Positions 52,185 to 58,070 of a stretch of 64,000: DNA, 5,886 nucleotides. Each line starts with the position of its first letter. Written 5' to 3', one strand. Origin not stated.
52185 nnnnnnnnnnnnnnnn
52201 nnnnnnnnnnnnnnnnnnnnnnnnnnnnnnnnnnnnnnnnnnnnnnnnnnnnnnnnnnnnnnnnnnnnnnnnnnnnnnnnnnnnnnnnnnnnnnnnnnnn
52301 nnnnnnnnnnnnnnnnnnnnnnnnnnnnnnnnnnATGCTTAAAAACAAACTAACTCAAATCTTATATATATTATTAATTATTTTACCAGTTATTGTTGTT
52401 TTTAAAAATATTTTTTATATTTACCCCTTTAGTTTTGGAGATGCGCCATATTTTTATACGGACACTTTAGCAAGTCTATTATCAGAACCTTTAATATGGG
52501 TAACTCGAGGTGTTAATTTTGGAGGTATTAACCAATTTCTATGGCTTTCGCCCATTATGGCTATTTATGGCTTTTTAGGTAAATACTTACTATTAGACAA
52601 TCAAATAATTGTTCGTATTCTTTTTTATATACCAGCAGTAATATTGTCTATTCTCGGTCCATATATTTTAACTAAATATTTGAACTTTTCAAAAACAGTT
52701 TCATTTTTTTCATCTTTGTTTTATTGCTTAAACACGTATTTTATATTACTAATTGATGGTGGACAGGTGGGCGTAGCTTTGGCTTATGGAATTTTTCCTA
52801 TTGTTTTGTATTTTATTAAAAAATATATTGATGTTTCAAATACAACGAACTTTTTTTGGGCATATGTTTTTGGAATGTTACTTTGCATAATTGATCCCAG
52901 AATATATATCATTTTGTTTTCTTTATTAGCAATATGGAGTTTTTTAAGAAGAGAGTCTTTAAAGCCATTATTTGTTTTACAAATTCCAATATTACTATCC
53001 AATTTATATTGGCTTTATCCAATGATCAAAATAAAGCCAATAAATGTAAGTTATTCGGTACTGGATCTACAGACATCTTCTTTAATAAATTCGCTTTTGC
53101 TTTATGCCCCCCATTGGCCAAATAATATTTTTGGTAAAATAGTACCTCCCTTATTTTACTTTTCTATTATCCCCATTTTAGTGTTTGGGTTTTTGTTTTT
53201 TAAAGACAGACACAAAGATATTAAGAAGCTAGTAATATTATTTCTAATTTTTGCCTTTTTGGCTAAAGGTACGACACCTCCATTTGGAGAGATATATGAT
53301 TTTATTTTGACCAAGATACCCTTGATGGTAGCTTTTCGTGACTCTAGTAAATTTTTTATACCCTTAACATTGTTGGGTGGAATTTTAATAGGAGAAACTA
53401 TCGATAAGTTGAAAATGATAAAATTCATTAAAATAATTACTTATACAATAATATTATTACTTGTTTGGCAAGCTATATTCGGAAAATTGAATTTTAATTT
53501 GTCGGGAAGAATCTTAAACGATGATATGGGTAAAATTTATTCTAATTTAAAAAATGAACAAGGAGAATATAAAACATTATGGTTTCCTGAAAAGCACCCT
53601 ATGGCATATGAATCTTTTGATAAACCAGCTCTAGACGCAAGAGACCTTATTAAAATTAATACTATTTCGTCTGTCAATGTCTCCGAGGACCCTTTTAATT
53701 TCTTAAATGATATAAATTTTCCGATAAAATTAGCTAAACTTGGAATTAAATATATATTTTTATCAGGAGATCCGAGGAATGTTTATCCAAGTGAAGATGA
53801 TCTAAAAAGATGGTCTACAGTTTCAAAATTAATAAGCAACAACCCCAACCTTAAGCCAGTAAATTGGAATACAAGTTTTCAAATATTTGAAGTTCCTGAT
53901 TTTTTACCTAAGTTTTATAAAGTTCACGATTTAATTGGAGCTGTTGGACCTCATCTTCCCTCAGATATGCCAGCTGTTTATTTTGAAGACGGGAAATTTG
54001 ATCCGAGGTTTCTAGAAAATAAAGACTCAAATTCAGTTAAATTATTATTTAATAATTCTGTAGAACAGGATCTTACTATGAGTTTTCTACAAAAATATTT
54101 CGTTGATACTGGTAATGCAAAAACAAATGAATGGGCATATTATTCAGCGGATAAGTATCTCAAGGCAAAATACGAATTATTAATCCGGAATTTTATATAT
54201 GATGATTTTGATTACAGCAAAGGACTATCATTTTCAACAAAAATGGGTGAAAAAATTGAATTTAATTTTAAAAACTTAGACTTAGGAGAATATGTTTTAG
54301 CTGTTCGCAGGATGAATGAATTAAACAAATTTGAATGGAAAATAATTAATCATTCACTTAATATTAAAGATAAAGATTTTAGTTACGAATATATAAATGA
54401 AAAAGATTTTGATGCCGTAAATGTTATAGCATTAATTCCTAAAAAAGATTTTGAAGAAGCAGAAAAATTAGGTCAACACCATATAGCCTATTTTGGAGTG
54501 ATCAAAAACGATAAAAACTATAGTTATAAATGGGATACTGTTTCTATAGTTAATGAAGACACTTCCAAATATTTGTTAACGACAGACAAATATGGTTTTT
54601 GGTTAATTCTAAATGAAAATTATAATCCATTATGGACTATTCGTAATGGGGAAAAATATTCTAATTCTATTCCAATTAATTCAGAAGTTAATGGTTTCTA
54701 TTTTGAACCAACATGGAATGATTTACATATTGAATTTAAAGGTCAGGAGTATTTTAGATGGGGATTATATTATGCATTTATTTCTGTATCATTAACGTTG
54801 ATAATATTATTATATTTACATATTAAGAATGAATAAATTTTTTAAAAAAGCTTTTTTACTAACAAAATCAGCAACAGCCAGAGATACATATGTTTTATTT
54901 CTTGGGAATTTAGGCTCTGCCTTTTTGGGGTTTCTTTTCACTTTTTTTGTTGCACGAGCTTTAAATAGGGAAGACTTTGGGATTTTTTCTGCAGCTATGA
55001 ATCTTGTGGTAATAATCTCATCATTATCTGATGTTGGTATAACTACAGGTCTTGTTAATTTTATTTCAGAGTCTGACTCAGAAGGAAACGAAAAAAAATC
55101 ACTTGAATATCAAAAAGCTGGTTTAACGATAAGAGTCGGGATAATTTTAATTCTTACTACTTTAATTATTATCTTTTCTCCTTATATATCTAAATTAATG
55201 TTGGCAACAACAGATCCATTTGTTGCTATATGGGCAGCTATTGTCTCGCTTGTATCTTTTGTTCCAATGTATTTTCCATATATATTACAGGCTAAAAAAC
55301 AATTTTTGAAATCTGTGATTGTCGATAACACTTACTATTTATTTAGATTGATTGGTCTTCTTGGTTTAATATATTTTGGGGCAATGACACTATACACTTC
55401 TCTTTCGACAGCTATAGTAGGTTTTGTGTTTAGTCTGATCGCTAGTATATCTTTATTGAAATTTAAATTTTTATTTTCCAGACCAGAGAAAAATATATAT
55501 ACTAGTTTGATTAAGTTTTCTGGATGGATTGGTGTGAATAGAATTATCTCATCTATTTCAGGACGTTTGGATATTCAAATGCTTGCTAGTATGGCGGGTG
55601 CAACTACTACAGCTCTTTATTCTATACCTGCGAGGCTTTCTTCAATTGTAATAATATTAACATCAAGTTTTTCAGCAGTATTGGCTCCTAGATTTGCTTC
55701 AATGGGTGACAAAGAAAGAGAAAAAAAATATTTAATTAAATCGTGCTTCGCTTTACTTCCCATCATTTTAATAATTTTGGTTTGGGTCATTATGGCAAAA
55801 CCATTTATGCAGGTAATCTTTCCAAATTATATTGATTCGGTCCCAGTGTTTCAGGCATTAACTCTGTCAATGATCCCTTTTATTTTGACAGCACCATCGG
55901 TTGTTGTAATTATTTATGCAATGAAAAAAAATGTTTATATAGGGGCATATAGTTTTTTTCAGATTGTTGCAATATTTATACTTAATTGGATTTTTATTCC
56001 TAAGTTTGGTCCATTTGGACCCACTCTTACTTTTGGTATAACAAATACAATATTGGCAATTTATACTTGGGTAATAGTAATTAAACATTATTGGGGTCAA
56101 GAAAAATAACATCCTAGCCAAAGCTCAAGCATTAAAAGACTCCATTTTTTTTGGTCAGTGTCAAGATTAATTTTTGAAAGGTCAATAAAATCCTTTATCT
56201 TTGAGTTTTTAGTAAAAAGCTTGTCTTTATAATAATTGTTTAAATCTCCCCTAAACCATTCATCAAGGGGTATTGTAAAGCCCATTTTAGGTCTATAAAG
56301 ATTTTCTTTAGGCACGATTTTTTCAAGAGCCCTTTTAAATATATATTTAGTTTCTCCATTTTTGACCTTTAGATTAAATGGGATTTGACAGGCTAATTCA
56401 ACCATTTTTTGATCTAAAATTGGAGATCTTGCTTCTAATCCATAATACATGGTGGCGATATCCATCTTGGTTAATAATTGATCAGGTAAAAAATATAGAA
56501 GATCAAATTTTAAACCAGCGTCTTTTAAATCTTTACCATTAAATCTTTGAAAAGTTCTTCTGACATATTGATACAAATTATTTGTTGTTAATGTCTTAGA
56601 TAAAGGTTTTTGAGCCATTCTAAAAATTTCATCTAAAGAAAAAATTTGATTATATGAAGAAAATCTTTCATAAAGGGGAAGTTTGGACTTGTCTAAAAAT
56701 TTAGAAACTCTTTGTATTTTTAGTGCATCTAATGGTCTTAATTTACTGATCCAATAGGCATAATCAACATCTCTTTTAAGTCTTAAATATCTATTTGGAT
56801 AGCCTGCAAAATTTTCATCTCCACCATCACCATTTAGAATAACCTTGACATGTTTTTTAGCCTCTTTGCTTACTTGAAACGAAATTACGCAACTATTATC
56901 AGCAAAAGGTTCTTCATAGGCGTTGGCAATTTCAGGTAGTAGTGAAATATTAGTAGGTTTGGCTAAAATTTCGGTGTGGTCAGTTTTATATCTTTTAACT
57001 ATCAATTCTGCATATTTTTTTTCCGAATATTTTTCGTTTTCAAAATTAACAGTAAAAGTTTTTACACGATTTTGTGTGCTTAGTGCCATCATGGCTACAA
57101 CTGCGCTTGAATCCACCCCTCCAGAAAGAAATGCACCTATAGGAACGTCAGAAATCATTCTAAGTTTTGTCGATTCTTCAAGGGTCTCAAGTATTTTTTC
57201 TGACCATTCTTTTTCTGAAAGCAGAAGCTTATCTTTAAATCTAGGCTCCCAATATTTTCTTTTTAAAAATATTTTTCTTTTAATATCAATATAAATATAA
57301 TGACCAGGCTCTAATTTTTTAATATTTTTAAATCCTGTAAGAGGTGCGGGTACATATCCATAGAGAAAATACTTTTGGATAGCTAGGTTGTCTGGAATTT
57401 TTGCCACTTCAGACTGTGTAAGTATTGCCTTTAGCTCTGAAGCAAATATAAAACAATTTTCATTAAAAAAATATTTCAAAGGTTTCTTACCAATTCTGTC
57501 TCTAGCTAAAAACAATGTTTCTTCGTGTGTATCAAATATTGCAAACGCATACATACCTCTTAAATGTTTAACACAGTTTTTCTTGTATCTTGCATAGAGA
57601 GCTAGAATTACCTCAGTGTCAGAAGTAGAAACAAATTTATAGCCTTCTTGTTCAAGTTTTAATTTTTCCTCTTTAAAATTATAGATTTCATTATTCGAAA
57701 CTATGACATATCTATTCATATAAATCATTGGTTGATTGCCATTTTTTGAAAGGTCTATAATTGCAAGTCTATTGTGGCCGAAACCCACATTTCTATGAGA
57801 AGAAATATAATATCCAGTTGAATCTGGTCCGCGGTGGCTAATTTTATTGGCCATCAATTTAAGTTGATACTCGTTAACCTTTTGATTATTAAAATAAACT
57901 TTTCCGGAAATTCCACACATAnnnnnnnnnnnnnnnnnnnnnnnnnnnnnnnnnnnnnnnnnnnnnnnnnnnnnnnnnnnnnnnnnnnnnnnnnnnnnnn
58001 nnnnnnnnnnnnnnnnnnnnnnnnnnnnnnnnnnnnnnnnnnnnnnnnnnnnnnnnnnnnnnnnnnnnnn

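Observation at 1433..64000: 62-kb glycan locus dominated by GT-C membrane glycosyltransferases: an Emb/Aft-like extracytoplasmic glycan assembly system outside Actinobacteria?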

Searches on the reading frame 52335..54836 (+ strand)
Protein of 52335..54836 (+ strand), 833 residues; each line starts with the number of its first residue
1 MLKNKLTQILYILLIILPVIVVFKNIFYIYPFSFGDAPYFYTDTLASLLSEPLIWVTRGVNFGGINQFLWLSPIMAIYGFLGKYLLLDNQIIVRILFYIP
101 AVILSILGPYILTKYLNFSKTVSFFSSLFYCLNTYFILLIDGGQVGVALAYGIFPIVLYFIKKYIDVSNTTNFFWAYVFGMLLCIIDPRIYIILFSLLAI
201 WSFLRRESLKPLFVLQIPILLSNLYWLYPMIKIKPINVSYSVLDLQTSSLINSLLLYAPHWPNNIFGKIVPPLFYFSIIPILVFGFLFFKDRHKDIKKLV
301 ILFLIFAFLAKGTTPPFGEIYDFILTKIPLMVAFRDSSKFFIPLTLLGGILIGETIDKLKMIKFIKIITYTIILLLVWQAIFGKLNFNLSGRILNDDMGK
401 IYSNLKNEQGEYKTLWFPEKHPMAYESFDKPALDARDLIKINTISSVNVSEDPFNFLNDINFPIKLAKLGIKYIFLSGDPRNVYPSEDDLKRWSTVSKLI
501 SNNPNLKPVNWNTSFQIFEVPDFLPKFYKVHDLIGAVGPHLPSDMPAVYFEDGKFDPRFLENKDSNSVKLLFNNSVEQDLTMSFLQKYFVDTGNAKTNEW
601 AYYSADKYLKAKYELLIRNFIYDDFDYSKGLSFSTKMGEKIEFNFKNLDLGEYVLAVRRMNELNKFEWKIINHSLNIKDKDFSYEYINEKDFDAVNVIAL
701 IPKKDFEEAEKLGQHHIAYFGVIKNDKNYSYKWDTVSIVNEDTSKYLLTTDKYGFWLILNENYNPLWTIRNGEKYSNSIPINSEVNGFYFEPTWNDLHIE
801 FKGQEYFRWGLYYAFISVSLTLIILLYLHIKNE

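Call 5: search_protein_families(library=pfam, proteins=[window:52335-54836:+], max_evalue=0.01)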
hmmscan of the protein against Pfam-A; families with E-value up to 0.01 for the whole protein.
window:52335-54836:+ (833 aa): 0 families

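Call 11: search_protein_families(library=pfam, proteins=[window:52335-54836:+], max_evalue=10)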
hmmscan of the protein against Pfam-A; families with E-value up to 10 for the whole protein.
window:52335-54836:+ (833 aa): 1 family
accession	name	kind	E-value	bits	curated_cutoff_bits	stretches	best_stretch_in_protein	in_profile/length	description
PF14317.12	YcxB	-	0.11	12.7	23.3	1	724-758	10-44/61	YcxB-like protein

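Call 12: search_protein_families(library=ncbifam, proteins=[window:52335-54836:+], max_evalue=1)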
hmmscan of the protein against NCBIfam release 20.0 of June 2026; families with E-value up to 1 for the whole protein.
window:52335-54836:+ (833 aa): 1 family
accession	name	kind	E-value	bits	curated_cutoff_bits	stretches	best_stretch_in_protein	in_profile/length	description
NF053599.1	transp_MmpA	equivalog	0.00012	20.9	210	1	272-435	252-417/543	MmpA family trehalose lipid delivery protein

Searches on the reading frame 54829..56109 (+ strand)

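Call 8: search_protein_families(library=pfam, proteins=[window:54829-56109:+], max_evalue=0.01)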
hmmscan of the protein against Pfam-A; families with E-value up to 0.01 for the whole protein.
window:54829-56109:+ (426 aa): 3 families
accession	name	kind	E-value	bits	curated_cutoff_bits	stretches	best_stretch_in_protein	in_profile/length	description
PF01943.22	Polysacc_synt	-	1.3e-28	100.7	28.2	1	17-292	2-273/274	Polysaccharide biosynthesis protein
PF13440.11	Polysacc_synt_3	-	3.2e-11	43.5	23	1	41-332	2-285/293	Polysaccharide biosynthesis protein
PF03023.19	MurJ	-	0.0014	17.8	27.4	1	27-125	209-307/451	Lipid II flippase MurJ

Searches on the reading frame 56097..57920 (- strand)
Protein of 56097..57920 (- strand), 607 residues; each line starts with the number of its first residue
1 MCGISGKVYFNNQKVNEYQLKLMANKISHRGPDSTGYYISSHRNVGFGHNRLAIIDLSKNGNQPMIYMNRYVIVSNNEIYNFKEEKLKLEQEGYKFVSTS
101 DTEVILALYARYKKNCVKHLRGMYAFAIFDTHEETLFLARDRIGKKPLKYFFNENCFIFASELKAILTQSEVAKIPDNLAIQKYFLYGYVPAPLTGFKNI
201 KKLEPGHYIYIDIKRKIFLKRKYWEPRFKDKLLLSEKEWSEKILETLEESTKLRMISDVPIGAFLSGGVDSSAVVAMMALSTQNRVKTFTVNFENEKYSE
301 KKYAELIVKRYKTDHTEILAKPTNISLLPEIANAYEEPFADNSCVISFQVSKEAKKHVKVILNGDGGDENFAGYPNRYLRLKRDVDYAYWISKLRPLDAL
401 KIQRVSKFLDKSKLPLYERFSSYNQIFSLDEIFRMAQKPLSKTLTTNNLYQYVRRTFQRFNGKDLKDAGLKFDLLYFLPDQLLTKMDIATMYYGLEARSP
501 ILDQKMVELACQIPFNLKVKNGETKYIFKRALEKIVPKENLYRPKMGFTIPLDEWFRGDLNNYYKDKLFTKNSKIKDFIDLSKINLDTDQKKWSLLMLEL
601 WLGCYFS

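Call 5: search_protein_families(library=pfam, proteins=[window:56097-57920:-], max_evalue=0.01)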
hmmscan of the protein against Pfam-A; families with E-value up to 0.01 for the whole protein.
window:56097-57920:- (607 aa): 5 families
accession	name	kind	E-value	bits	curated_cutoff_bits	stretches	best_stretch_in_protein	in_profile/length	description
PF00733.27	Asn_synthase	-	1.4e-86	291.8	21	1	243-602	2-353/354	Asparagine synthase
PF13537.11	GATase_7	-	9.7e-42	142.3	25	1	49-167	1-122/123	Glutamine amidotransferase domain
PF13522.11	GATase_6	-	1.1e-35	123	27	1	32-162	1-130/130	Glutamine amidotransferase domain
PF12481.13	DUF3700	-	3.5e-05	23.8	27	1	115-168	124-177/228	Aluminium induced protein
PF06508.19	QueC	-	5.4e-05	23.2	22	1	264-318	5-58/210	Queuosine biosynthesis protein QueC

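Call 14: find_encoding_contigs(protein=window:56097-57920:-, flank=10000, max_places=4)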
Protein window:56097-57920:- (607 aa): 24 contigs read that carry it; 4 places shown.
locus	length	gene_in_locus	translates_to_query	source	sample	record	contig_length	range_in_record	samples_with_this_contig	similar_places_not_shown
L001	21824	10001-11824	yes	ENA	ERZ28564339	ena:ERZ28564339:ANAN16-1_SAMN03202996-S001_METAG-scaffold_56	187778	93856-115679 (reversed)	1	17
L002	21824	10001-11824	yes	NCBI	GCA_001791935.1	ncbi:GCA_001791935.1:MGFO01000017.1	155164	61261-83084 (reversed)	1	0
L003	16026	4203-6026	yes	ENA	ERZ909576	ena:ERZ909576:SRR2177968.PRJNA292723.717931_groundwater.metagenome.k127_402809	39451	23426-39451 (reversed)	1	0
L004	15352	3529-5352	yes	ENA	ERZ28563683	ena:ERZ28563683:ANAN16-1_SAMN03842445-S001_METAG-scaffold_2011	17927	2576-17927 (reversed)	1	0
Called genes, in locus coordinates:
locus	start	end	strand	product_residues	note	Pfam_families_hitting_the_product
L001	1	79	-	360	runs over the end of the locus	PF13439:Glyco_transf_4, PF00534:Glycos_transf_1, PF13692:Glyco_trans_1_4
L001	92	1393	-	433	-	PF13231:PMT_2 (weak)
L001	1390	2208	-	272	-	PF00535:Glycos_transf_2, PF10111:Glyco_tranf_2_2, PF13641:Glyco_tranf_2_3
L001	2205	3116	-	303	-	PF00534:Glycos_transf_1, PF13692:Glyco_trans_1_4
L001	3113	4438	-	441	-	-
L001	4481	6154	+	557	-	-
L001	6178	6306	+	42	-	-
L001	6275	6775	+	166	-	PF00702:Hydrolase, PF13419:HAD_2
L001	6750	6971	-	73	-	-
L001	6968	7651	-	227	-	PF13489:Methyltransf_23, PF07021:MetW, PF13649:Methyltransf_25, PF13847:Methyltransf_31, PF08241:Methyltransf_11, PF08242:Methyltransf_12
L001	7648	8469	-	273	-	PF00535:Glycos_transf_2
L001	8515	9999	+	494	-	PF02366:PMT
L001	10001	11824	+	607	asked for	PF13522:GATase_6, PF13537:GATase_7, PF00733:Asn_synthase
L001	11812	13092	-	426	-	PF01943:Polysacc_synt, PF13440:Polysacc_synt_3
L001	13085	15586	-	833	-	-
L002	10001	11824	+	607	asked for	PF13522:GATase_6, PF13537:GATase_7, PF00733:Asn_synthase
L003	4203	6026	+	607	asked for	PF13522:GATase_6, PF13537:GATase_7, PF00733:Asn_synthase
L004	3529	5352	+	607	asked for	PF13522:GATase_6, PF13537:GATase_7, PF00733:Asn_synthase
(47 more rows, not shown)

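Call 91: list_cluster_members(proteins=[window:56097-57920:-, window:47480-50455:+, window:35065-37788:+])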
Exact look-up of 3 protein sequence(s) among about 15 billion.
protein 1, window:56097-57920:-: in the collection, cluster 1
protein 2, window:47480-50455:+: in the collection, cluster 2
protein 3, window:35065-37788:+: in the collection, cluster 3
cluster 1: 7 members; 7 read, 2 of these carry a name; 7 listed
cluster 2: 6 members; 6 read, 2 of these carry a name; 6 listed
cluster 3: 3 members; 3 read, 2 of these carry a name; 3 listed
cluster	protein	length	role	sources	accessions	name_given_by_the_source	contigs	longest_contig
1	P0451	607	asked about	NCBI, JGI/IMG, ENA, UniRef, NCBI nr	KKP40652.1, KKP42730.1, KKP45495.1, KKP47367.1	asparagine synthase (glutamine-hydrolyzing) [Candidatus Woesebacteria bacterium ... | asparagine synthase (glutamine-hydrolyzing) n=1 Tax=Candidatus Woesebacteria bacterium ... | MAG: Asparagine synthase [Candidatus Woesebacteria bacterium GW2011_GWC2_33_12]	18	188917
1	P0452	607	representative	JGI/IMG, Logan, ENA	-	asparagine synthase (glutamine-hydrolysing)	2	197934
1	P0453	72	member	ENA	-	-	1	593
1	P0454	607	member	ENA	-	-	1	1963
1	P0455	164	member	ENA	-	-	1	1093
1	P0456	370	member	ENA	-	-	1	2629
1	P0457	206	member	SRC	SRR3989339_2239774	-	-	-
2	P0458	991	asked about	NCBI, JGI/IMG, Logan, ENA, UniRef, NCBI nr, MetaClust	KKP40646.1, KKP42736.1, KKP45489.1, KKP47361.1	hypothetical protein A2130_03675 [Candidatus Woesebacteria bacterium GWC2_33_12] | Uncharacterized protein n=1 Tax=Candidatus Woesebacteria bacterium GW2011_GWB1_33_22 ... | MAG: hypothetical protein UR29_C0001G0054 [Candidatus Woesebacteria bacterium ...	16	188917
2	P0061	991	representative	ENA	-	-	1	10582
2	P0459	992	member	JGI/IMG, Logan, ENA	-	hypothetical protein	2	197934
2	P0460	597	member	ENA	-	-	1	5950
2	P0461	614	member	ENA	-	-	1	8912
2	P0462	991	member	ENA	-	-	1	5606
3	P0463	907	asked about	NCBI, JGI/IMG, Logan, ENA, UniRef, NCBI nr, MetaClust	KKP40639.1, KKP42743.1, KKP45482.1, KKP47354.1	hypothetical protein A2130_03640 [Candidatus Woesebacteria bacterium GWC2_33_12] | F5/8 type C domain-containing protein n=1 Tax=Candidatus Woesebacteria bacterium ... | MAG: hypothetical protein UR29_C0001G0047 [Candidatus Woesebacteria bacterium ...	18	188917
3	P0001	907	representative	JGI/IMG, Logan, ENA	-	hypothetical protein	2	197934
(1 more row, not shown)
